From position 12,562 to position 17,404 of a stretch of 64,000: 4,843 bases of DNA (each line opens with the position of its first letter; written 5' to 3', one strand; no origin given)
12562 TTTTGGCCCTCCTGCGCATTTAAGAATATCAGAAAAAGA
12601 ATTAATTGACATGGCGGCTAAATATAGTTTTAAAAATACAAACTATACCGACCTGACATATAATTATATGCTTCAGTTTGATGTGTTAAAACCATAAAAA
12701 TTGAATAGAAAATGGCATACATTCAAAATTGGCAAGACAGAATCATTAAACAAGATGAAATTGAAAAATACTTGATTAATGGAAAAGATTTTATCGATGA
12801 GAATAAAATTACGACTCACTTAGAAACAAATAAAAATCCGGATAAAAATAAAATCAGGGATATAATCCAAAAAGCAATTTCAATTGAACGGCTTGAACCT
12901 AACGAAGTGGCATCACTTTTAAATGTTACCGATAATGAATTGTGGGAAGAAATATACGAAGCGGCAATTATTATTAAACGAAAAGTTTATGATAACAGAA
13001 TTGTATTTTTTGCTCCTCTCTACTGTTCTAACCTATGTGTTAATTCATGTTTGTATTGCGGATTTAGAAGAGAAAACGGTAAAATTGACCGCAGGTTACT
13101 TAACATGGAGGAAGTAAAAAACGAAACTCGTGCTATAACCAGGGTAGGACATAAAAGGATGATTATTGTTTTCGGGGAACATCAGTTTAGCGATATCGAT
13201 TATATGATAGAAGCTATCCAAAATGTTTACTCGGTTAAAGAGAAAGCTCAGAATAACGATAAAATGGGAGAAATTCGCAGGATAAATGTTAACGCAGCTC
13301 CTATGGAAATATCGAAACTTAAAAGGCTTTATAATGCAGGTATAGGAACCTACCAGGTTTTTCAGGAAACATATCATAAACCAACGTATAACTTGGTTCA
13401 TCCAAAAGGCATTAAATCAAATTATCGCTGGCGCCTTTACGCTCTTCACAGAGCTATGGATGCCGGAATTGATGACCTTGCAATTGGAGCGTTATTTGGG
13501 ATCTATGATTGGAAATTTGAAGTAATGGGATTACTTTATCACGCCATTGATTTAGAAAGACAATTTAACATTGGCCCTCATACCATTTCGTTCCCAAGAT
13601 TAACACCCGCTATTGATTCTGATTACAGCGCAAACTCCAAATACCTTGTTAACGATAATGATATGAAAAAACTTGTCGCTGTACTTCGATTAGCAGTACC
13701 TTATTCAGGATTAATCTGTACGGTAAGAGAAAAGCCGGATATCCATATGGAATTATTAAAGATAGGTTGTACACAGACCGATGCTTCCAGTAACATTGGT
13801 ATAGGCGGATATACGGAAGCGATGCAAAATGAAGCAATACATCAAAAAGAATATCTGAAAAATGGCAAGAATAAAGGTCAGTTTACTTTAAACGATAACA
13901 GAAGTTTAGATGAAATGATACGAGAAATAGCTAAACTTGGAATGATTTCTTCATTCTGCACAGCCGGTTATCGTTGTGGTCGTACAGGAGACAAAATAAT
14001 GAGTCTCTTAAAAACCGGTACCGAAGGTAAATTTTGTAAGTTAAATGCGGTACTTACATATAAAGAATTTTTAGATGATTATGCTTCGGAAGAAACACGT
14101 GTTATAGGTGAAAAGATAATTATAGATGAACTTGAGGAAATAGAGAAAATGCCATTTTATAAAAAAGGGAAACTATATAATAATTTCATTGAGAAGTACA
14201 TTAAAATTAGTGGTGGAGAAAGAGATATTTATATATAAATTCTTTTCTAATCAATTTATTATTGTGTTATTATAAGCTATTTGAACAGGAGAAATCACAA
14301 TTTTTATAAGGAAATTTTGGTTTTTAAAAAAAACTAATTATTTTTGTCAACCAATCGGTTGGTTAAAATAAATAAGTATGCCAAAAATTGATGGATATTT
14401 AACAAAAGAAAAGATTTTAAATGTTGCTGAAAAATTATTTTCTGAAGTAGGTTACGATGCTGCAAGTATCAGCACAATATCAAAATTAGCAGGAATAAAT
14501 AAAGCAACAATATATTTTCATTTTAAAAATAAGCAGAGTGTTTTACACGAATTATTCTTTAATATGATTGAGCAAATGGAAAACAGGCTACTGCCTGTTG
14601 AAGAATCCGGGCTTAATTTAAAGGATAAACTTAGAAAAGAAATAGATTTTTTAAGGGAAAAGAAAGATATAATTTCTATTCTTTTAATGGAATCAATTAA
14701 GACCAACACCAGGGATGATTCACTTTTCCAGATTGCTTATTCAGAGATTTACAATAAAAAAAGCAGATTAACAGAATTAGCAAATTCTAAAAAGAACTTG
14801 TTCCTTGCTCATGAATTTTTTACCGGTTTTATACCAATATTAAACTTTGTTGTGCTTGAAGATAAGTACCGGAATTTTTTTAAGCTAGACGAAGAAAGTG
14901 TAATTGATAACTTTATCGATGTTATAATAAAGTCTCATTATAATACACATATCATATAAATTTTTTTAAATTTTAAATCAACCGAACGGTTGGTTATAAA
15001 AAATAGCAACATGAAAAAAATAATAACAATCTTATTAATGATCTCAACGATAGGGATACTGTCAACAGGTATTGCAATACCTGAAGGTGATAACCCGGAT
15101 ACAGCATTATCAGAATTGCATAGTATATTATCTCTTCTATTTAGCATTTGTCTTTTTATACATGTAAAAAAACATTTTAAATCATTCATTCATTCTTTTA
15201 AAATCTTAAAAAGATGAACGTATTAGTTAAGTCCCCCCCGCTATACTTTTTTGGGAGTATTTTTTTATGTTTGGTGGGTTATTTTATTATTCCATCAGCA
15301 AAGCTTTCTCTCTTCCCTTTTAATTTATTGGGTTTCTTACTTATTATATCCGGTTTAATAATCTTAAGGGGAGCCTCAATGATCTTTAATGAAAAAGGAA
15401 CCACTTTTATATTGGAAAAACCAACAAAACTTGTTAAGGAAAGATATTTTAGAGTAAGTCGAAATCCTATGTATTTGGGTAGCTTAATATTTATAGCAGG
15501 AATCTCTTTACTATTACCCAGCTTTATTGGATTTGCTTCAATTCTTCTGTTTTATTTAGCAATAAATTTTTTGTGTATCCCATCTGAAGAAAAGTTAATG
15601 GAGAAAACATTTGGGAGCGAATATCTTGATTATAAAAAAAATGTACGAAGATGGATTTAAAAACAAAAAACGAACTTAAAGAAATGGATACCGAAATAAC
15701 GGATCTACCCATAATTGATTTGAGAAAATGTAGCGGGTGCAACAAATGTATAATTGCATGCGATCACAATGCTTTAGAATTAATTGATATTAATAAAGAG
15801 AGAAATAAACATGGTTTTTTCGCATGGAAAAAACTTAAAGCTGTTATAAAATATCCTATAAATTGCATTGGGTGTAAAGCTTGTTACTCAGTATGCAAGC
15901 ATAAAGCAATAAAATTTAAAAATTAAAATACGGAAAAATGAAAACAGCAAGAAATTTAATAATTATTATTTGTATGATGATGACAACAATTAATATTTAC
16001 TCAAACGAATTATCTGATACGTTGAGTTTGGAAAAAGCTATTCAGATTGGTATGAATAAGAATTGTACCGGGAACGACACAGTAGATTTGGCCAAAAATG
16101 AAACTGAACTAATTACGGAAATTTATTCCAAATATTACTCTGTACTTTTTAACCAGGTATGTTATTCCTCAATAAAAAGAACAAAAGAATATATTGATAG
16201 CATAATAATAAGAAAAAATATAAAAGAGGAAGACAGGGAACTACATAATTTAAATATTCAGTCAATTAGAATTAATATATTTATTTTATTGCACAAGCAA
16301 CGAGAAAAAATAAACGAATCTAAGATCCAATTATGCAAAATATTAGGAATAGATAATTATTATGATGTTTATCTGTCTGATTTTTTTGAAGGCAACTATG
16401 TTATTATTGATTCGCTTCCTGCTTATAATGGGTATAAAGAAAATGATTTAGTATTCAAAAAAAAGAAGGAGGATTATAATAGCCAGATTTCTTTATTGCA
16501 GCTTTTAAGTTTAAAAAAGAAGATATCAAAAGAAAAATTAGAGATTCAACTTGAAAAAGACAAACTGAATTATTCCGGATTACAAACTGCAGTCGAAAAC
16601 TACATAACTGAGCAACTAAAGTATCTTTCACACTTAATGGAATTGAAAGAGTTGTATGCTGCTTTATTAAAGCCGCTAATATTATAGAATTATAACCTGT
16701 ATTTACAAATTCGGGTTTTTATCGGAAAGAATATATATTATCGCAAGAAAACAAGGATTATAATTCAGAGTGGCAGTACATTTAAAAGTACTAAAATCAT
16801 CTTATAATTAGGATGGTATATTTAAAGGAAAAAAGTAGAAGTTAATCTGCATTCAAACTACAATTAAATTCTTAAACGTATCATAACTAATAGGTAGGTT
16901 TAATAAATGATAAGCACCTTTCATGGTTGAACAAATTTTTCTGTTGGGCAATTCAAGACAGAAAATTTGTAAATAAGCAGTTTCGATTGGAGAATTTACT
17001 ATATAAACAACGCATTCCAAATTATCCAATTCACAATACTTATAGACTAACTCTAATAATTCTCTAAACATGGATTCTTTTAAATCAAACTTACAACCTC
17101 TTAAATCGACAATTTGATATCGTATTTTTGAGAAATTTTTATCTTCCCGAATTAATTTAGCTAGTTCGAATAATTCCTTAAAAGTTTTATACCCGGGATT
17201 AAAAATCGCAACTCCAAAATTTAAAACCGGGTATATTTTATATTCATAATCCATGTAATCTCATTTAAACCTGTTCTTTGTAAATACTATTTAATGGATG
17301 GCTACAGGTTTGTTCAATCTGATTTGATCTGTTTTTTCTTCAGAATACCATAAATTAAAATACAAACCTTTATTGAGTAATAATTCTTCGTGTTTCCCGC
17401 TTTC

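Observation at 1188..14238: Eleven-gene operon linking a HydG-like radical SAM enzyme to SufC/SufB-like proteins, a methyltransferase, an ABC exporter pair and a double-activase giant, with no hydrogenase genes nearby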

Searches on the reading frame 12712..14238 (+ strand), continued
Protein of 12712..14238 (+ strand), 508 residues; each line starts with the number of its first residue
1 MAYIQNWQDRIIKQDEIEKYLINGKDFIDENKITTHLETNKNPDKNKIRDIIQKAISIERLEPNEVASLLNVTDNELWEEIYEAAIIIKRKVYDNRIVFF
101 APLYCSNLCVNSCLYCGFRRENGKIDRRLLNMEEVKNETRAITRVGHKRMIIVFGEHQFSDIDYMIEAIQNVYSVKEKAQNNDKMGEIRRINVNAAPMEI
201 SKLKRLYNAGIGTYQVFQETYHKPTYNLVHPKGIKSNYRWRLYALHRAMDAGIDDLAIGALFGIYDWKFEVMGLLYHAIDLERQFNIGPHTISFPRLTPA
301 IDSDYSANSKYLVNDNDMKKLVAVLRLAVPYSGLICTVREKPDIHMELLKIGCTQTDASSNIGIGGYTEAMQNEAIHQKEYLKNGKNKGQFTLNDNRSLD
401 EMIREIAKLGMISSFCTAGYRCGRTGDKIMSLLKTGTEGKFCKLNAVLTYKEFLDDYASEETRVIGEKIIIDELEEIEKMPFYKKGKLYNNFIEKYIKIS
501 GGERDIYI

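Call 95: list_cluster_members(proteins=[P0009, P0010, P0017, P0019, P0021, P0007, P0014, P0027, P0030, P0006])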
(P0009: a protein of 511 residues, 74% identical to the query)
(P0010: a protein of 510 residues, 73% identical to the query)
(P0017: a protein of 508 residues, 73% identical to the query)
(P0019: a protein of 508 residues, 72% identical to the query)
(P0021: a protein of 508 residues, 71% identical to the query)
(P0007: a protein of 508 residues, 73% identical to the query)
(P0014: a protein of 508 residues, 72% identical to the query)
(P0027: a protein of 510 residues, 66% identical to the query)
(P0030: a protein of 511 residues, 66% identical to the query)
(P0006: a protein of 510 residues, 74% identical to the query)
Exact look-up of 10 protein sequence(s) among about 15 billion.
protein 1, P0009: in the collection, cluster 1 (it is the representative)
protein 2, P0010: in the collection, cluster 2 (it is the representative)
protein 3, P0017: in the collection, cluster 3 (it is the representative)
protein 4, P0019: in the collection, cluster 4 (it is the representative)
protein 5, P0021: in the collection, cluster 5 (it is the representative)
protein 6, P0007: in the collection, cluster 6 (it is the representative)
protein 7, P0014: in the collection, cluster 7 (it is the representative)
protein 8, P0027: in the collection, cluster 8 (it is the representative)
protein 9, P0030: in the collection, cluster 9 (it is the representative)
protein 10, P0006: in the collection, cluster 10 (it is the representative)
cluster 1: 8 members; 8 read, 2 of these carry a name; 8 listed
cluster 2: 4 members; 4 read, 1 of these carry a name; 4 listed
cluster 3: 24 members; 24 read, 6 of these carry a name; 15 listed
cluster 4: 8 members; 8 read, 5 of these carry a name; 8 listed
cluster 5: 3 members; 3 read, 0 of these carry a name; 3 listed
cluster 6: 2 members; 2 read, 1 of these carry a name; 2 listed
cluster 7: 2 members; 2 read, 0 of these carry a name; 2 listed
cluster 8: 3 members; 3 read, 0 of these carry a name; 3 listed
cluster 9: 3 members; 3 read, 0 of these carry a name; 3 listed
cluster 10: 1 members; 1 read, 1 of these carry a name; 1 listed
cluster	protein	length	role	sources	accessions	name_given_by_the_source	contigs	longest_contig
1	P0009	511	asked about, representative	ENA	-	-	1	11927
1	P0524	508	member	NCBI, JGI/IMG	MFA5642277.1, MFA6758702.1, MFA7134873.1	MAG: [FeFe] hydrogenase H-cluster radical SAM maturase HydG [Bacteroidales bacterium]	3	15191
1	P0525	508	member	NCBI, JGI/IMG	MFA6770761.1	MAG: [FeFe] hydrogenase H-cluster radical SAM maturase HydG [Bacteroidales bacterium]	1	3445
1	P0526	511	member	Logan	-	-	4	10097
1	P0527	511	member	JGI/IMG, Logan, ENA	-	-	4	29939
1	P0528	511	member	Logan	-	-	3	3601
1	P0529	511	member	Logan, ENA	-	-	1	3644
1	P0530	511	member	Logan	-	-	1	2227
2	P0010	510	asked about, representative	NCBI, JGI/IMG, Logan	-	2-iminoacetate synthase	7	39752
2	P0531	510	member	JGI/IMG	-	-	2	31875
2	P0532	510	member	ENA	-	-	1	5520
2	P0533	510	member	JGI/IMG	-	-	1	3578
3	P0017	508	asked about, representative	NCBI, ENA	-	-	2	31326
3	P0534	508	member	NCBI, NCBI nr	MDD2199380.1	MAG: [FeFe] hydrogenase H-cluster radical SAM maturase HydG [Bacteroidales bacterium] | [FeFe] hydrogenase H-cluster radical SAM maturase HydG [Bacteroidales bacterium]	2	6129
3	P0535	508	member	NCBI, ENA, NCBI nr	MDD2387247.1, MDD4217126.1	MAG: [FeFe] hydrogenase H-cluster radical SAM maturase HydG [Bacteroidales bacterium] | [FeFe] hydrogenase H-cluster radical SAM maturase HydG [Bacteroidales bacterium]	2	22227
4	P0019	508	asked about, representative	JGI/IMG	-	2-iminoacetate synthase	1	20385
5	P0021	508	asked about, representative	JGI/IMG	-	-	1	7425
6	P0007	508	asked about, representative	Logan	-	-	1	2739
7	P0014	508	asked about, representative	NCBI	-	-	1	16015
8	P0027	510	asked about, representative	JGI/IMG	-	-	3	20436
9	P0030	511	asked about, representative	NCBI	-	-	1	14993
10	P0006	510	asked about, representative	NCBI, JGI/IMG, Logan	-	2-iminoacetate synthase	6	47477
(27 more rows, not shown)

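Call 96: list_cluster_members(proteins=[P0255, P0334, P0297, P0324, P0283, P0254, P0313, P0357, P0325, P0341])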
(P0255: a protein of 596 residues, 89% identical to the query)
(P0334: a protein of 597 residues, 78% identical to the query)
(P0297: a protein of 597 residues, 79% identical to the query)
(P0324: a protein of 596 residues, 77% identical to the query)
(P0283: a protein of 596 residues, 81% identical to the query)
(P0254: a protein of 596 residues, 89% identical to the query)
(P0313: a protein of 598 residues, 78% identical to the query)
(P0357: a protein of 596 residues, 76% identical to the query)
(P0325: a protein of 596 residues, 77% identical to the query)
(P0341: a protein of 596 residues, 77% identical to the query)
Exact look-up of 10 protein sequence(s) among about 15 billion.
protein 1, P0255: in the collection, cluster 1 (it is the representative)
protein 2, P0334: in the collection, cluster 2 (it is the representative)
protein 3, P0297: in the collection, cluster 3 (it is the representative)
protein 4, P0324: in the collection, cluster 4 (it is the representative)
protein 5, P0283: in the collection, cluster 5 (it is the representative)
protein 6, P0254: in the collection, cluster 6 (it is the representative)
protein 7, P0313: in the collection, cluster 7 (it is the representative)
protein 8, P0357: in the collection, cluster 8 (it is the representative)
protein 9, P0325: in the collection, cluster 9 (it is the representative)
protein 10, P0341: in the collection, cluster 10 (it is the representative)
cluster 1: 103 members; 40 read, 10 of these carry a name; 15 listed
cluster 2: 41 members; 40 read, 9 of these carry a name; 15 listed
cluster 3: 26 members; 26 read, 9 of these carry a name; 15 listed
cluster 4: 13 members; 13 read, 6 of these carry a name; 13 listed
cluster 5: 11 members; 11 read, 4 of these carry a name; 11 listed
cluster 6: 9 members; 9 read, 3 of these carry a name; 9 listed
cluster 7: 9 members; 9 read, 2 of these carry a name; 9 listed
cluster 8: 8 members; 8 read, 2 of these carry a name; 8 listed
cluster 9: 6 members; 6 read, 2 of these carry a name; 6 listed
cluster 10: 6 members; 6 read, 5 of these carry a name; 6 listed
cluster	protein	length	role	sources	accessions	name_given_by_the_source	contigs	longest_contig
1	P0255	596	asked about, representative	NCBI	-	-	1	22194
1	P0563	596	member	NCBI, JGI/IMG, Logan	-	NADP-reducing hydrogenase subunit HndD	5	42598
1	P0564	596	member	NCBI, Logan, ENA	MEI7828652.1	MAG: NADH-dependent [FeFe] hydrogenase, group A6 [Prolixibacteraceae bacterium]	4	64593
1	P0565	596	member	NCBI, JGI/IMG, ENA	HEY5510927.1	MAG TPA: NADH-dependent [FeFe] hydrogenase, group A6 [Prolixibacteraceae bacterium]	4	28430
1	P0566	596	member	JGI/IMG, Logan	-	NADH-quinone oxidoreductase subunit G/[NiFe] hydrogenase diaphorase moiety small ...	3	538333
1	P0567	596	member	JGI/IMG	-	NADP-reducing hydrogenase subunit HndD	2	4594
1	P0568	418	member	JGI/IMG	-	NADH-quinone oxidoreductase subunit G/[NiFe] hydrogenase diaphorase moiety small ...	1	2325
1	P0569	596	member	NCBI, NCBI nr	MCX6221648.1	MAG: NADH-dependent [FeFe] hydrogenase, group A6 [Bacteroidia bacterium] | NADH-dependent [FeFe] hydrogenase, group A6 [Bacteroidia bacterium]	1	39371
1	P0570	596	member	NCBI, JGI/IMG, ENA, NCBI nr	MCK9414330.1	MAG: NADH-dependent [FeFe] hydrogenase, group A6 [Prolixibacteraceae bacterium] | NADH-quinone oxidoreductase subunit G/[NiFe] hydrogenase diaphorase moiety small ... | NADH-dependent [FeFe] hydrogenase, group A6 [Prolixibacteraceae bacterium]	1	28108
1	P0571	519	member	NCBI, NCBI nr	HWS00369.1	MAG TPA: [FeFe] hydrogenase, group A, partial [Prolixibacteraceae bacterium] | [FeFe] hydrogenase, group A [Prolixibacteraceae bacterium]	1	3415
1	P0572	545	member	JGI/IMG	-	NADH-quinone oxidoreductase subunit G/[NiFe] hydrogenase diaphorase moiety small ...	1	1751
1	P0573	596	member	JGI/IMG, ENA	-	-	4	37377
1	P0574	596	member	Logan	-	-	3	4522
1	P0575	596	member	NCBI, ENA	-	-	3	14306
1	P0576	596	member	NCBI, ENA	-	-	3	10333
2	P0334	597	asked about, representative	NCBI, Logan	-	-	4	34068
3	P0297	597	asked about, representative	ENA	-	-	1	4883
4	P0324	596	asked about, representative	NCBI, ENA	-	-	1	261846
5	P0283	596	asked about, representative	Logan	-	-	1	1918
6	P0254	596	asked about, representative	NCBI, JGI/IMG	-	NADP-reducing hydrogenase subunit HndD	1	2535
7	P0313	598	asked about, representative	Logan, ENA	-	-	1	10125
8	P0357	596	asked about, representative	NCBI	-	-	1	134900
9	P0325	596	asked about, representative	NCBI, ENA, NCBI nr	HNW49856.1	MAG TPA: NADH-dependent [FeFe] hydrogenase, group A6 [Prolixibacteraceae bacterium] | NADH-dependent [FeFe] hydrogenase, group A6 [Prolixibacteraceae bacterium]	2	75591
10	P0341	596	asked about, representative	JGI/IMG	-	NADP-reducing hydrogenase subunit HndD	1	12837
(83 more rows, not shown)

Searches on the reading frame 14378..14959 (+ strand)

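Call 4: search_protein_families(library=pfam, proteins=[window:14378-14959:+], max_evalue=0.01)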
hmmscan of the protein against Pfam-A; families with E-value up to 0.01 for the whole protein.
window:14378-14959:+ (193 aa): 1 family
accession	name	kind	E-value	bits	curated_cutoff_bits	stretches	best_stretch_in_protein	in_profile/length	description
PF00440.29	TetR_N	-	2.7e-15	56.3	24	1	13-59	1-47/47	Bacterial regulatory proteins, tetR family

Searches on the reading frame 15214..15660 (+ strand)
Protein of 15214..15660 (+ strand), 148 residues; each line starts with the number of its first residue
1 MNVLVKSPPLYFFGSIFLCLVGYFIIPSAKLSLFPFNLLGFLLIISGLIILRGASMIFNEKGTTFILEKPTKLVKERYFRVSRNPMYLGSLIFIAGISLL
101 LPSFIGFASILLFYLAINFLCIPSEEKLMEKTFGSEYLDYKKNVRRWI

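Call 4: search_protein_families(library=pfam, proteins=[window:15214-15660:+], max_evalue=0.01)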
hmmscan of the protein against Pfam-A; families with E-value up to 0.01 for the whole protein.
window:15214-15660:+ (148 aa): 3 families
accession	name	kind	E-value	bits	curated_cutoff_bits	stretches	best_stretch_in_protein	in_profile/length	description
PF04191.18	PEMT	-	6e-14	52.8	25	1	38-135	4-104/105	Phospholipid methyltransferase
PF04140.19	ICMT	-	0.00081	20.2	24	1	54-130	19-94/95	Isoprenylcysteine carboxyl methyltransferase (ICMT) family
PF06966.17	DUF1295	-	0.0023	17.9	20.4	1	70-143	152-234/235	Protein of unknown function (DUF1295)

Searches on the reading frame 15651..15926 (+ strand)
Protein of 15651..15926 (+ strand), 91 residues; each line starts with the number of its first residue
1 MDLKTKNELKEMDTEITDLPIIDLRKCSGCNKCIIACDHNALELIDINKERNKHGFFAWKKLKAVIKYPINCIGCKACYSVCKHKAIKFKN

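Call 4: search_protein_families(library=pfam, proteins=[window:15651-15926:+], max_evalue=0.01)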
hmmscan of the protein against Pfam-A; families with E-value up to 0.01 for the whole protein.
window:15651-15926:+ (91 aa): 14 families
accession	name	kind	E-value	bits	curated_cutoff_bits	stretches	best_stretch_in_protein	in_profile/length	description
PF12838.12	Fer4_7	-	8.9e-11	42.5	27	2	26-86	1-52/52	4Fe-4S dicluster domain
PF00037.32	Fer4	-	1.8e-10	40.6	21.1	2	20-43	1-24/24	4Fe-4S binding domain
PF13237.11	Fer4_10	-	1.5e-08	34.8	25.5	1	20-53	2-37/53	4Fe-4S dicluster domain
PF13187.11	Fer4_9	-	2.6e-08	34.2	27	1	26-87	1-52/52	4Fe-4S dicluster domain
PF14697.11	Fer4_21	-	5.1e-08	33.4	35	1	22-87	3-57/59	4Fe-4S dicluster domain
PF12837.12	Fer4_6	-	2.8e-07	30.6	25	2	21-42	3-24/24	4Fe-4S binding domain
PF12797.12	Fer4_2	-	3.5e-07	30.2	24.5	2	69-83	7-21/22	4Fe-4S binding domain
PF13484.11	Fer4_16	-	3.7e-06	28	30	1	26-48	1-25/66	4Fe-4S double cluster binding domain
PF25160.1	LdpA_Fe-S-bd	-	2.8e-05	24.2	27.6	0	24-44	25-45/49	LdpA Fe-S cluster-binding domain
PF13183.11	Fer4_8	-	0.00056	20.8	27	0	24-85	2-67/68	4Fe-4S dicluster domain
PF17179.9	Fer4_22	-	0.0006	21.1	27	0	23-39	77-93/95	4Fe-4S dicluster domain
PF12798.12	Fer4_3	-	0.002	19.2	27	0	72-86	1-15/15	4Fe-4S binding domain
PF02207.25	zf-UBR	-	0.0031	18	25.2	0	26-53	23-49/69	Putative zinc finger in N-recognin (UBR box)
PF12800.12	Fer4_4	-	0.0056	17.4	24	0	71-83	3-15/17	4Fe-4S binding domain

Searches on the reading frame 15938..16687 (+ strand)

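Call 4: search_protein_families(library=pfam, proteins=[window:15938-16687:+], max_evalue=0.01)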
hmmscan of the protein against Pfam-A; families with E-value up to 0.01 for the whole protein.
window:15938-16687:+ (249 aa): 0 families

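Call 37: search_protein_families(library=pfam, proteins=[window:15938-16687:+], max_evalue=0.1)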
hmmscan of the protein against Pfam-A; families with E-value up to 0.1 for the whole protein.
window:15938-16687:+ (249 aa): 1 family
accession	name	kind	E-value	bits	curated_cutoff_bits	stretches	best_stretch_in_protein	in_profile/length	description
PF24636.1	DUF7633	-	0.019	15.5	27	1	28-97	7-78/121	Domain of unknown function (DUF7633)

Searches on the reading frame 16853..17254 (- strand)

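Call 4: search_protein_families(library=pfam, proteins=[window:16853-17254:-], max_evalue=0.01)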
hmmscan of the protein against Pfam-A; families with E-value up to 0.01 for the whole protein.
window:16853-17254:- (133 aa): 0 families

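Call 37: search_protein_families(library=pfam, proteins=[window:16853-17254:-], max_evalue=0.1)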
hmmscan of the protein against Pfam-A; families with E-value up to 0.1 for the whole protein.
window:16853-17254:- (133 aa): 1 family
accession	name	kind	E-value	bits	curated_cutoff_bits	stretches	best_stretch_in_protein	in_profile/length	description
PF07827.16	KNTase_C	-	0.034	14.4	26.4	1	58-130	23-96/132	KNTase C-terminal domain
